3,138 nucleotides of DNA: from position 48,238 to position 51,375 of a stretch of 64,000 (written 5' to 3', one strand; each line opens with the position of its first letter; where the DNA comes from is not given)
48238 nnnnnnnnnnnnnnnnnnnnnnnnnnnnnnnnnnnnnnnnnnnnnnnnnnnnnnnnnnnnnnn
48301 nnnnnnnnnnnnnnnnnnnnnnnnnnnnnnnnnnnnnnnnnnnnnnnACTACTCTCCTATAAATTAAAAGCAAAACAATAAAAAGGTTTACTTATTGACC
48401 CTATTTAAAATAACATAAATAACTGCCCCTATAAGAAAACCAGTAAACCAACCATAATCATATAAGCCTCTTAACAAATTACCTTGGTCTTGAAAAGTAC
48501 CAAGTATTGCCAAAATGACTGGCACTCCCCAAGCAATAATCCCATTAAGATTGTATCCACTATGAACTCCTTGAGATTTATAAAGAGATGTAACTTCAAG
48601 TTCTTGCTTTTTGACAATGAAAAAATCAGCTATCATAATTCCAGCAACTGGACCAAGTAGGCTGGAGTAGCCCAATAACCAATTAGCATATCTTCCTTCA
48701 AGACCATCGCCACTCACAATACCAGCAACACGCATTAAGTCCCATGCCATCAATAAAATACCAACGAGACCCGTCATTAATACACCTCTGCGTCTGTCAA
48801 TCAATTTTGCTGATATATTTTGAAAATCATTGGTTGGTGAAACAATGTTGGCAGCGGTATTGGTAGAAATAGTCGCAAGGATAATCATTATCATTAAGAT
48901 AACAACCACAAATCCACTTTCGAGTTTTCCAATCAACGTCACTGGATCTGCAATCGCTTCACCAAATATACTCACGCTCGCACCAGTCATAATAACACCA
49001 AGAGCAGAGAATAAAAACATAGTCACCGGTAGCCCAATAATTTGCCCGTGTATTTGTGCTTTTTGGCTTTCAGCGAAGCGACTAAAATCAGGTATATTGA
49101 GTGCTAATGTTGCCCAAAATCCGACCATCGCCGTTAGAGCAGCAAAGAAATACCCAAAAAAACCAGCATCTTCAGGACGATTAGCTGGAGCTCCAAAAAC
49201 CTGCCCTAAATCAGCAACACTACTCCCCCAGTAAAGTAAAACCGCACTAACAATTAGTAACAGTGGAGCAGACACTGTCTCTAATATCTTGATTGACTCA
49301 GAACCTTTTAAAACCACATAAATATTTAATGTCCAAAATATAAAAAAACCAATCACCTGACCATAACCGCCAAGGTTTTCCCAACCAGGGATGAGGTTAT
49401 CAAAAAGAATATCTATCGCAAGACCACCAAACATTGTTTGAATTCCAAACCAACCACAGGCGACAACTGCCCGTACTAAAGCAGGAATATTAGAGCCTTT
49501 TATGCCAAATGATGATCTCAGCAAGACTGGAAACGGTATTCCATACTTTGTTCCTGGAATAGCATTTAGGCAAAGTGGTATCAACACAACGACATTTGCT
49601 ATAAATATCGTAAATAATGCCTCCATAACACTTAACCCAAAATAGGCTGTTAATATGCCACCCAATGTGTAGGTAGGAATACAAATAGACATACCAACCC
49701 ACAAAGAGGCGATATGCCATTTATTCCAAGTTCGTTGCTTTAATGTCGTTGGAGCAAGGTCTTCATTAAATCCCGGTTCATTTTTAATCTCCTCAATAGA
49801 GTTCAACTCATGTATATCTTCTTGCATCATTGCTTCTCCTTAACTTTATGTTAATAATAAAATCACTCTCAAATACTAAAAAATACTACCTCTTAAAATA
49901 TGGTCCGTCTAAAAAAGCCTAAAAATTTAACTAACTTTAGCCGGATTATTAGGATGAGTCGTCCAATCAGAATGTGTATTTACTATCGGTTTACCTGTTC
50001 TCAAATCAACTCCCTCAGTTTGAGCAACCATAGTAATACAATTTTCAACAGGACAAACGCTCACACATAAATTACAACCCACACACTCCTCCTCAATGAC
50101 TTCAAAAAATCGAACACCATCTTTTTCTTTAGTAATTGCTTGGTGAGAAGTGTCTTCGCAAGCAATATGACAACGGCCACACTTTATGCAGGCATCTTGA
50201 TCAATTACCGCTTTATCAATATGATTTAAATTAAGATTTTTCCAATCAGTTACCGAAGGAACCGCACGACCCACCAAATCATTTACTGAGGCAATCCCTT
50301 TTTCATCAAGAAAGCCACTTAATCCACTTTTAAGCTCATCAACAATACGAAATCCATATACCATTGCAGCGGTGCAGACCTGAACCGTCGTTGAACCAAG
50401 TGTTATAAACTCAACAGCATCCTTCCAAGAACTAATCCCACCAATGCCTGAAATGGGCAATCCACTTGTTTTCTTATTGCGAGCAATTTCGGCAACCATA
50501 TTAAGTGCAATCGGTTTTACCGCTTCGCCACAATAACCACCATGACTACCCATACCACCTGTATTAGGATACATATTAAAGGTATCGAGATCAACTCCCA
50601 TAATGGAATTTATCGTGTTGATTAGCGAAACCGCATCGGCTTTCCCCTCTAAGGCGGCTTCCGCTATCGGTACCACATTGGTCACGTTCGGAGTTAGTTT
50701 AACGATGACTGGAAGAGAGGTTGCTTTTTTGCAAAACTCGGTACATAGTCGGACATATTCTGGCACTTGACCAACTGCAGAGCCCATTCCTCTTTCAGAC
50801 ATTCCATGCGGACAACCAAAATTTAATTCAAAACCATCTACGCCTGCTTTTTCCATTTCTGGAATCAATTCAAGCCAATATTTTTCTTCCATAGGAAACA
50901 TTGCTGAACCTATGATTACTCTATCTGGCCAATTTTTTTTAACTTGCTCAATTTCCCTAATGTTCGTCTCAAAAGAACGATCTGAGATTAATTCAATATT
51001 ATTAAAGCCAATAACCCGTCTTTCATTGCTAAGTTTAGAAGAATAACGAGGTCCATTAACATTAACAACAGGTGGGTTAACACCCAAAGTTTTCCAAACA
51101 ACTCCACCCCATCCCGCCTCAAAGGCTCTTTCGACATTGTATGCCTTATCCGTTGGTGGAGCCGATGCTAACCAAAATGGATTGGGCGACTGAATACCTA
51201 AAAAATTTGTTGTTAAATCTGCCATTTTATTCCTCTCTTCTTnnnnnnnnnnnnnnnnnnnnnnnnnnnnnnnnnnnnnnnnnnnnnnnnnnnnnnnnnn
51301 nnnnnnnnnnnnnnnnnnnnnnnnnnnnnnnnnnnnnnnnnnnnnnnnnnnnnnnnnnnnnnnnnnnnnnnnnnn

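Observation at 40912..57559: Complete reductive pyrimidine-catabolism supercluster with dedicated importers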

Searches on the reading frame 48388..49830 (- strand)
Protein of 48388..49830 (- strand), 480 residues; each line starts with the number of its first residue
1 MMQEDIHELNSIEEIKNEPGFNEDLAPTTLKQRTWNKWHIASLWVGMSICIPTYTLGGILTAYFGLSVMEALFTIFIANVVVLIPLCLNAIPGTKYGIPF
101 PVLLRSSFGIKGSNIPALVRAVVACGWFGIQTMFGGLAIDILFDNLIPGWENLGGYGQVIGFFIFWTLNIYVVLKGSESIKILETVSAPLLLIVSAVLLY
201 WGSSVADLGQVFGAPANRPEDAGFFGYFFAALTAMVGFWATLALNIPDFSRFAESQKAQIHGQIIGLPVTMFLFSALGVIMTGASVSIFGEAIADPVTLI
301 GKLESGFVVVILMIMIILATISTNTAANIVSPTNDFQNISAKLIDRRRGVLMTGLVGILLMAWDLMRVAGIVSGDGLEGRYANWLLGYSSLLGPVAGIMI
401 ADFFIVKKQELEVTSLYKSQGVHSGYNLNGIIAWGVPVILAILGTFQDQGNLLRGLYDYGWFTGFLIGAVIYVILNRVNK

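Call 3: search_protein_families(library=ncbifam, proteins=[window:48388-49830:-], max_evalue=1e-10)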
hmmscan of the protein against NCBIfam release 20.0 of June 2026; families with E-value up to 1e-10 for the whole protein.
window:48388-49830:- (480 aa): 5 families
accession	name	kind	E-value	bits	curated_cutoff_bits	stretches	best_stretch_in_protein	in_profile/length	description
TIGR00800.1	ncs1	subfamily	1.5e-97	327.1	353.1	1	22-436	1-419/447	NCS1 family nucleobase:cation symporter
NF008476.1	PRK11375.1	equivalog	4.3e-82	276.3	620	1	18-476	5-466/467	allantoin permease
NF047713.1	AllantTportGProt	equivalog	2.8e-69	234.1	800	1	16-476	8-469/471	allantoin transporter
TIGR02358.1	thia_cytX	hypoth_equivalog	2.5e-19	69.8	309.85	1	39-441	2-353/386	putative hydroxymethylpyrimidine transporter CytX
NF008241.0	PRK11017.1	equivalog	2.2e-13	49.7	326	1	40-442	23-378/416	cytosine permease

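Call 4: search_protein_families(library=pfam, proteins=[window:48388-49830:-], max_evalue=0.00001)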
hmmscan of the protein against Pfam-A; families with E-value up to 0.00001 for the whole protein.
window:48388-49830:- (480 aa): 1 family
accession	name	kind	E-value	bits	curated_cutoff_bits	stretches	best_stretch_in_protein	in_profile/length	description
PF02133.21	Transp_cyt_pur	-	1.8e-95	320.8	23.5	1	29-464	3-440/440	Permease for cytosine/purines, uracil, thiamine, allantoin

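Call 59: search_solved_structures(query=window:48388-49830:-, max_evalue=0.00001)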
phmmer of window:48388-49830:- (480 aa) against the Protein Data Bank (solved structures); distinct sequences matched with E-value up to 0.00001: 2.
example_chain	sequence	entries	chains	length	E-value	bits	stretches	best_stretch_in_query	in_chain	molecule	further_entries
4d1a_A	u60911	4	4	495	7.7e-32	113.8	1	21-436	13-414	HYDANTOIN TRANSPORT PROTEIN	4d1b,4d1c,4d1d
2jln_A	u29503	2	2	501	8e-32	113.8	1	21-436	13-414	MHP1 | Hydantoin permease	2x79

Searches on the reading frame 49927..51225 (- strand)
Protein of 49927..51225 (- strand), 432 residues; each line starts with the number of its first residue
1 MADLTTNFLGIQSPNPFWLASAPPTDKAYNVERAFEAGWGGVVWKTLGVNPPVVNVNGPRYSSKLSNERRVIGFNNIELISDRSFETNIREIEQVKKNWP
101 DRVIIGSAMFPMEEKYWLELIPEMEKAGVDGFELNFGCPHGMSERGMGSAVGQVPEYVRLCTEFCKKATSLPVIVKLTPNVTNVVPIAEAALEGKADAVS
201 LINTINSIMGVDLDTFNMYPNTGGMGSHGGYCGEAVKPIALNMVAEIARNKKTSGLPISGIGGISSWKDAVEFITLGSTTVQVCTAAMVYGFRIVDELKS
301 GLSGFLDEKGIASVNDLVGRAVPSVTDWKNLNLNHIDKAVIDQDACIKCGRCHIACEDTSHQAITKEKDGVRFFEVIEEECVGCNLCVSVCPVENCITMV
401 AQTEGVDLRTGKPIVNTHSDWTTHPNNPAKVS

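Call 3: search_protein_families(library=ncbifam, proteins=[window:49927-51225:-], max_evalue=1e-10)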
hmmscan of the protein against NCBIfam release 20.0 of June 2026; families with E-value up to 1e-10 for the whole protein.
window:49927-51225:- (432 aa): 14 families
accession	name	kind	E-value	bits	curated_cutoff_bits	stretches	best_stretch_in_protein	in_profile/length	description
NF006183.0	PRK08318.1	equivalog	1.2e-202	673.3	335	1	1-430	1-419/422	NAD-dependent dihydropyrimidine dehydrogenase subunit PreA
NF005574.0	PRK07259.1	equivalog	1.1e-54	185.5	269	1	2-321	3-302/304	dihydroorotate dehydrogenase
TIGR01037.2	pyrD_sub1_fam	subfamily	8.1e-53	179.4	270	1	4-321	1-299/300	dihydroorotate dehydrogenase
NF041011.1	dihydoor_dh_Arch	equivalog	3e-36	125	330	1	15-322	10-288/289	dihydroorotate dehydrogenase PyrD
NF005741.0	PRK07565.1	subfamily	9.3e-23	80.8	303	1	1-321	1-306/335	dihydroorotate dehydrogenase-like protein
NF002702.0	PRK02506.1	equivalog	1.3e-18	67.2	301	1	2-320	2-308/313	dihydroorotate oxidase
NF003645.0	PRK05286.1-2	equivalog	3.1e-17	62.4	366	1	164-322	204-355/359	quinone-dependent dihydroorotate dehydrogenase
NF003650.0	PRK05286.2-3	equivalog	3.4e-16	59.2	477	1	158-323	225-390/393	quinone-dependent dihydroorotate dehydrogenase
TIGR01036.1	pyrD_sub2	equivalog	7.4e-15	54.6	200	1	131-320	169-353/356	dihydroorotate dehydrogenase (quinone)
NF003651.0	PRK05286.2-4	equivalog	8.1e-15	54.3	448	1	129-320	186-374/377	quinone-dependent dihydroorotate dehydrogenase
NF003652.0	PRK05286.2-5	equivalog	1.8e-13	50.4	267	1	128-314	173-352/353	quinone-dependent dihydroorotate dehydrogenase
NF003649.0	PRK05286.2-2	equivalog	3.7e-12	45.9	505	1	130-320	173-348/351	quinone-dependent dihydroorotate dehydrogenase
NF003648.0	PRK05286.2-1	equivalog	8.4e-12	44.6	433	1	162-321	200-355/360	quinone-dependent dihydroorotate dehydrogenase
NF005415.0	PRK06991.1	equivalog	9.1e-11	41.9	281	0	308-404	50-139/284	electron transport complex subunit RsxB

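Call 4: search_protein_families(library=pfam, proteins=[window:49927-51225:-], max_evalue=0.00001)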
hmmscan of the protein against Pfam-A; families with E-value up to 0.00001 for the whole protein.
window:49927-51225:- (432 aa): 7 families
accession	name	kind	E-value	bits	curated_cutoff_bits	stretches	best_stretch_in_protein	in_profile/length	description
PF01180.27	DHO_dh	-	1.2e-32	113.8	27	1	4-305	2-290/291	Dihydroorotate dehydrogenase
PF14697.11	Fer4_21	-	1.8e-22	79.6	35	1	339-399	1-59/59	4Fe-4S dicluster domain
PF00037.32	Fer4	-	7.2e-10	38.7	21.1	0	375-394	2-21/24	4Fe-4S binding domain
PF12838.12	Fer4_7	-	2e-08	35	27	1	346-394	2-51/52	4Fe-4S dicluster domain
PF12837.12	Fer4_6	-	2.6e-07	30.7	25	0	339-364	2-24/24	4Fe-4S binding domain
PF12797.12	Fer4_2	-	7.5e-07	29.2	24.5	0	376-393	5-22/22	4Fe-4S binding domain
PF13237.11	Fer4_10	-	2.1e-06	28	25.5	1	339-392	2-53/53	4Fe-4S dicluster domain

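Call 14: find_related_loci(query=window:49927-51225:-, collection=genome_contigs, flank=10000)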
Query window:49927-51225:- (432 aa) in genome_contigs; peptide patterns used: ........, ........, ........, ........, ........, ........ (x = any residue, [..] = any of these).
598 stretches matched a pattern (row limit reached: there are more); 562 encode a relative of the query (tblastn E <= 1e-3); the best 80 are kept; 80 distinct loci.
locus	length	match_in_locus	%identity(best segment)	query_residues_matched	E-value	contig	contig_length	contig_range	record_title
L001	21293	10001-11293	69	1-431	0e+0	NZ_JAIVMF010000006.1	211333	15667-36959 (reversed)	Stappia stellulata strain SN27-3 SN27-3_ctg006, whole genome shotgun sequence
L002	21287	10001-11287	69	1-428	0e+0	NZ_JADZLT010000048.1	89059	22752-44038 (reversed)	Methylobrevis albus strain L22 211_89059_12255917, whole genome shotgun sequence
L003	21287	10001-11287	69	1-428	0e+0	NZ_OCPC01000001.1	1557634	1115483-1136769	Hoeflea halophila strain KCTC 23107, whole genome shotgun sequence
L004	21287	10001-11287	69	1-428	0e+0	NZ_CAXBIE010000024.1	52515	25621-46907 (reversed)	MAG: uncultured Hoeflea sp. isolate ERR2762141_binner13_Refined_49 ERZ3421844.669, whole genome shotgun sequence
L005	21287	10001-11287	70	1-428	0e+0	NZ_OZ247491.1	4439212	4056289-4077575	MAG: Hoeflea sp. isolate 7db74541-cf78-4fb0-a912-ec26e8395d3e chromosome 1, complete sequence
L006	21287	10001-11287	69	1-428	0e+0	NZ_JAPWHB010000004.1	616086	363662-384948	Hoeflea alexandrii strain G21627-S1 NODE_4_length_616086_cov_73.4491, whole genome shotgun sequence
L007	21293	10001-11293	69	1-431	0e+0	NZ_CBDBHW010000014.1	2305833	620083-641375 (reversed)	MAG: Kiloniella sp. isolate 6a1c06d4-0908-4e79-a8e0-5880aca50c69 contig_14, whole genome shotgun sequence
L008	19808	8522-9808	69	1-428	0e+0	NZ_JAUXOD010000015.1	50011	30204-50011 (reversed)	MAG: Hoeflea sp. isolate C1_metabat.bin.4 C1_k141_205718, whole genome shotgun sequence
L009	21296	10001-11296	70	1-432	0e+0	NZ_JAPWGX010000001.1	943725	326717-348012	Maritalea porphyrae strain G21631-S1 NODE_1_length_943725_cov_118.699, whole genome shotgun sequence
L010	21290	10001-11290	70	1-429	0e+0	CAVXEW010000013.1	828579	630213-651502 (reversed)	MAG: uncultured Alphaproteobacteria bacterium isolate MFD02416.bin.1.280 genome assembly, contig: contig_79009, whole ge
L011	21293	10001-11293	68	1-431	0e+0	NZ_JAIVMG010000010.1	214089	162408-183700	Stappia indica strain SN13-18 SN13-18_ctg010, whole genome shotgun sequence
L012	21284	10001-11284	68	1-428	0e+0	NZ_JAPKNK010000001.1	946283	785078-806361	Kaistia nematophila strain K-TC2 Strain2_1a_1, whole genome shotgun sequence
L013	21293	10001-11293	68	1-431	0e+0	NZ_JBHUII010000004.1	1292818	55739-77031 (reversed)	Kiloniella antarctica strain KCTC 42186 platanus_K_default_4, whole genome shotgun sequence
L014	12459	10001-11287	69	1-428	0e+0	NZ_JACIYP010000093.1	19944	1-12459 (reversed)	MAG: Hoeflea sp. isolate MAG-81 Hoeflea_C3_bin39_Scaffold_93, whole genome shotgun sequence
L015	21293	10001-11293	69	1-429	0e+0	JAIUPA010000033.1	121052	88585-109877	MAG: Proteobacteria bacterium isolate RHIZO2 megahit-bin.15~k141_293167, whole genome shotgun sequence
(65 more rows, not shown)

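Call 16: find_encoding_contigs(protein=window:49927-51225:-, flank=10000, max_places=6)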
Protein window:49927-51225:- (432 aa): 7 contigs read that carry it; 6 places shown.
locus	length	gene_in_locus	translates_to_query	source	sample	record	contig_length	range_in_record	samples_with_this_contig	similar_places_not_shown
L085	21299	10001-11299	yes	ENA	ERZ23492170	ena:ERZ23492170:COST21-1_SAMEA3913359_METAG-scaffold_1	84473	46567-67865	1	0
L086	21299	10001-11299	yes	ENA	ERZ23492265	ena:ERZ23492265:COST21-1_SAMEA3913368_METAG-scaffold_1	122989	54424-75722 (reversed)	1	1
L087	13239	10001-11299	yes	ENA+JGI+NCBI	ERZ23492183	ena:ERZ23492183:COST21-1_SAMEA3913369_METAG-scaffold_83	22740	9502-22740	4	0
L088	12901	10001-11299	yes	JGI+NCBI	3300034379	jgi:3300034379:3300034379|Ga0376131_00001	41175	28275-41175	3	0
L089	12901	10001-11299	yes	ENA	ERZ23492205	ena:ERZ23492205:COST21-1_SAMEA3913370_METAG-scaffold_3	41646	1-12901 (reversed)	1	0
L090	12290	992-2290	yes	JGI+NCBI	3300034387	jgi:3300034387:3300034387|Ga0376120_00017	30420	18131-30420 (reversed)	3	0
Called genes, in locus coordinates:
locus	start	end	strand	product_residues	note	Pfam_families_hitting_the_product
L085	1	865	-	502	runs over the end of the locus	PF04715:, PF00425:Chorismate_bind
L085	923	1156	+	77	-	PF02609:Exonuc_VII_S (weak)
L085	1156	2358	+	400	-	PF00764:Arginosuc_synth, PF20979:Arginosuc_syn_C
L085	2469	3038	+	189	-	PF19865:DUF6338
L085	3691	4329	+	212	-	PF00440:TetR_N, PF08362:TetR_C_3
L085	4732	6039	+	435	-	PF00202:Aminotran_3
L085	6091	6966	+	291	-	PF00795:CN_hydrolase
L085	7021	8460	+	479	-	PF01979:Amidohydro_1, PF07969:Amidohydro_3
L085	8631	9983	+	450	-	PF14691:Fer4_20, PF01266:DAO (faint), PF03486:HI0933_like (weak), PF07992:Pyr_redox_2, PF12831:FAD_oxidored (faint), PF13450:NAD_binding_8, PF13738:Pyr_redox_3 (faint), PF00070:Pyr_redox (weak)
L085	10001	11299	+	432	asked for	PF01180:DHO_dh, PF01207:Dus (faint), PF12797:Fer4_2 (faint), PF12837:Fer4_6 (weak), PF13237:Fer4_10 (weak), PF12838:Fer4_7, PF14697:Fer4_21, PF00037:Fer4 (weak)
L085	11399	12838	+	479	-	PF02133:Transp_cyt_pur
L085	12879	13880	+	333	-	PF02608:Bmp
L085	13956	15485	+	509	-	PF00005:ABC_tran, PF13304:AAA_21 (faint), PF00005:ABC_tran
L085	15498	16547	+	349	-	PF02653:BPD_transp_2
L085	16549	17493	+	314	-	PF02653:BPD_transp_2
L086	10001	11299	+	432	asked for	PF01180:DHO_dh, PF01207:Dus (faint), PF12797:Fer4_2 (faint), PF12837:Fer4_6 (weak), PF13237:Fer4_10 (weak), PF12838:Fer4_7, PF14697:Fer4_21, PF00037:Fer4 (weak)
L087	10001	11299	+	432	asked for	PF01180:DHO_dh, PF01207:Dus (faint), PF12797:Fer4_2 (faint), PF12837:Fer4_6 (weak), PF13237:Fer4_10 (weak), PF12838:Fer4_7, PF14697:Fer4_21, PF00037:Fer4 (weak)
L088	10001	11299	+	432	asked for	PF01180:DHO_dh, PF01207:Dus (faint), PF12797:Fer4_2 (faint), PF12837:Fer4_6 (weak), PF13237:Fer4_10 (weak), PF12838:Fer4_7, PF14697:Fer4_21, PF00037:Fer4 (weak)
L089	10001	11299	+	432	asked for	PF01180:DHO_dh, PF01207:Dus (faint), PF12797:Fer4_2 (faint), PF12837:Fer4_6 (weak), PF13237:Fer4_10 (weak), PF12838:Fer4_7, PF14697:Fer4_21, PF00037:Fer4 (weak)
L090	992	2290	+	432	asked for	PF01180:DHO_dh, PF01207:Dus (faint), PF12797:Fer4_2 (faint), PF12837:Fer4_6 (weak), PF13237:Fer4_10 (weak), PF12838:Fer4_7, PF14697:Fer4_21, PF00037:Fer4 (weak)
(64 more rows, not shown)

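Call 57: search_protein_families(library=pfam, proteins=[L001:1219-2475:+, L001:2544-3791:+, L001:4441-5403:+, L001:5400-7688:+, L001:7223-8518:+, L001:11328-12260:+, L001:12405-13448:+, L001:12282-13232:-, L001:18159-19418:+, L001:13836-14555:-], max_evalue=0.00001)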
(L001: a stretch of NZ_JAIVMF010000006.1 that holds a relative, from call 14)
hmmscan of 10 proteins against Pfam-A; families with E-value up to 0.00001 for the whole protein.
L001:1219-2475:+ (418 aa): 4 families
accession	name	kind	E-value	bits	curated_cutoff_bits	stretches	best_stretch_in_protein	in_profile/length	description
PF13458.12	Peripla_BP_6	-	1e-36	127.7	31.7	1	75-400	1-339/343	Periplasmic binding protein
PF01094.35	ANF_receptor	-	3.2e-10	40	25.4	1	109-401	21-352/353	Receptor family ligand binding region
PF04348.19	LppC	-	3.2e-10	39.7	28.8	1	76-248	219-392/563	LppC putative lipoprotein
PF13407.12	Peripla_BP_4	-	9.5e-09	35.6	35.1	1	96-286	15-207/258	Periplasmic binding protein domain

L001:2544-3791:+ (415 aa): 2 families
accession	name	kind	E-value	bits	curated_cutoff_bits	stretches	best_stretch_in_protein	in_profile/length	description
PF04127.22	DFP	-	9e-71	238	22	1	194-379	1-186/186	DNA/pantothenate metabolism flavoprotein C-terminal domain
PF02441.25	Flavoprotein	-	1.6e-31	109.5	22.7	1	7-176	2-157/162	Flavoprotein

L001:4441-5403:+ (320 aa): 1 family
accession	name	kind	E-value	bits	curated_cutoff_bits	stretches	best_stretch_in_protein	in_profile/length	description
PF00291.31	PALP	-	2.8e-80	270.2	35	1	15-304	1-294/295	Pyridoxal-phosphate dependent enzyme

L001:5400-7688:+ (762 aa): 0 families

L001:7223-8518:+ (431 aa): 0 families

L001:11328-12260:+ (310 aa): 1 family
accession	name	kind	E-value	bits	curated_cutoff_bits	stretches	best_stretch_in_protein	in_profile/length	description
PF00892.27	EamA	-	1.6e-25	90.4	28.2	2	21-152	3-134/135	EamA-like transporter family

L001:12405-13448:+ (347 aa): 0 families

L001:12282-13232:- (316 aa): 1 family
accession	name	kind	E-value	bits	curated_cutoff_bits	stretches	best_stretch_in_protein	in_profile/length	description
PF13406.11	SLT_2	-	5e-85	285.7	24.3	1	79-285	2-208/292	Transglycosylase SLT domain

L001:18159-19418:+ (419 aa): 3 families
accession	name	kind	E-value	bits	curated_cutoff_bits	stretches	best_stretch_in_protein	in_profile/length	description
PF01546.33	Peptidase_M20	-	7e-32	111.4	24.6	1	85-412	2-205/206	Peptidase family M20/M25/M40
PF07687.19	M20_dimer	-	3e-08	34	21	1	218-318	4-104/107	Peptidase dimerisation domain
PF04389.22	Peptidase_M28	-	2.7e-06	27.7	21.3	1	68-148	1-76/193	Peptidase family M28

L001:13836-14555:- (239 aa): 2 families
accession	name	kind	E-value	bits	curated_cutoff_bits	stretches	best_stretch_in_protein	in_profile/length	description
PF08362.16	TetR_C_3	-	2.1e-50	170.8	25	1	79-219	2-142/143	YcdC-like protein, C-terminal region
PF00440.29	TetR_N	-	1.5e-15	57.1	24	1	31-77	1-47/47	Bacterial regulatory proteins, tetR family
